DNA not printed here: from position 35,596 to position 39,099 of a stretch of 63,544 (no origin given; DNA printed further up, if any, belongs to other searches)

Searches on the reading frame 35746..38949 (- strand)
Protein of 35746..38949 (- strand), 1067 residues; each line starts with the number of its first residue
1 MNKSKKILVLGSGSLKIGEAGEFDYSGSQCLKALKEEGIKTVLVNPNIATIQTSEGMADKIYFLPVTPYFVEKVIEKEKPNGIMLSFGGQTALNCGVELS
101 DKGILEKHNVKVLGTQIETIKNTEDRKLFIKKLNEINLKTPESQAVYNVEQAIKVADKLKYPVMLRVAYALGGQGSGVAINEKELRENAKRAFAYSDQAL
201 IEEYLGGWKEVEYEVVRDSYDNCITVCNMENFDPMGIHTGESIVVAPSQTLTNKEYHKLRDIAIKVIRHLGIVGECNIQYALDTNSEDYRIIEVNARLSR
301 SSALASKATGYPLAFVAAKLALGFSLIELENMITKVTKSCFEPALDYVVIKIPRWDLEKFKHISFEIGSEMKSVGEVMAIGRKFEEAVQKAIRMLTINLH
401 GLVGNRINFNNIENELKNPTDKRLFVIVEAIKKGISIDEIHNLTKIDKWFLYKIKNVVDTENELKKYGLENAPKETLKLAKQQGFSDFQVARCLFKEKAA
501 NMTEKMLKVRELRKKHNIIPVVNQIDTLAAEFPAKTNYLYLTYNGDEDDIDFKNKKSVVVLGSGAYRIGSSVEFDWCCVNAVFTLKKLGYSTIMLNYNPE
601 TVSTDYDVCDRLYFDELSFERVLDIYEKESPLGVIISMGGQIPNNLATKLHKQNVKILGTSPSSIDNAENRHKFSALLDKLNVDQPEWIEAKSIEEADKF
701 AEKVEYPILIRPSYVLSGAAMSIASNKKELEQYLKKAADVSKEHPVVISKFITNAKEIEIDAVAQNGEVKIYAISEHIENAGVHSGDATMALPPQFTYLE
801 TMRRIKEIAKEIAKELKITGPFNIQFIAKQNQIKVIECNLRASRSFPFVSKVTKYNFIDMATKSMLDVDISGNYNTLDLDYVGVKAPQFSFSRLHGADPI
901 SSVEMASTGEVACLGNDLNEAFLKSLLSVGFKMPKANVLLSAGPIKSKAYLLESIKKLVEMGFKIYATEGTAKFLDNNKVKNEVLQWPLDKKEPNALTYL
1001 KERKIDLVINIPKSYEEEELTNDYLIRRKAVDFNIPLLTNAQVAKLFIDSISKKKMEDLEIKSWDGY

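Call 107: search_protein_families(library=pfam, proteins=[window:35746-38949:-], max_evalue=0.01)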
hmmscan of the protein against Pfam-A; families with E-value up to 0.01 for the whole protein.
window:35746-38949:- (1067 aa): 11 families
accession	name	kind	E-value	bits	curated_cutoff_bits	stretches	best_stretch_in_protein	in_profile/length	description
PF02786.22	CPSase_L_D2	-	2.3e-108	361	19.8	2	125-327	1-209/211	Carbamoyl-phosphate synthase L chain, ATP binding domain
PF25596.1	CPSase_L_D1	-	1.3e-94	312.5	27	2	555-666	2-117/118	Carbamoyl phosphate synthase preATP-grasp domain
PF02787.25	CPSase_L_D3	-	1.6e-30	105.4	26.6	1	415-493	2-79/80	Carbamoyl-phosphate synthetase large chain, oligomerisation domain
PF02222.28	ATP-grasp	-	5.6e-23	81.9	27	2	677-841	2-162/179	ATP-grasp domain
PF02142.27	MGS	-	1.5e-21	76.7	24.1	1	951-1039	2-94/94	MGS-like domain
PF07478.18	Dala_Dala_lig_C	-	1e-18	68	24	2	686-839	18-173/204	D-ala D-ala ligase C-terminus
PF15632.11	ATPgrasp_Ter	-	2.7e-13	50.3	29.1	2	756-868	14-111/131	ATP-grasp in the biosynthetic pathway with Ter operon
PF02655.19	ATP-grasp_3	-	1.3e-09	38.7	23.2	2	669-841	2-156/160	ATP-grasp domain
PF01071.24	GARS_A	-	3.4e-08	34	27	1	676-841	8-188/194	Phosphoribosylglycinamide synthetase, ATP-grasp (A) domain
PF08443.16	RimK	-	8.2e-06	26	21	1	668-786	1-119/188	RimK-like ATP-grasp domain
PF13549.11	ATP-grasp_5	-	0.0015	18.4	27.6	0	133-168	19-54/221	ATP-grasp domain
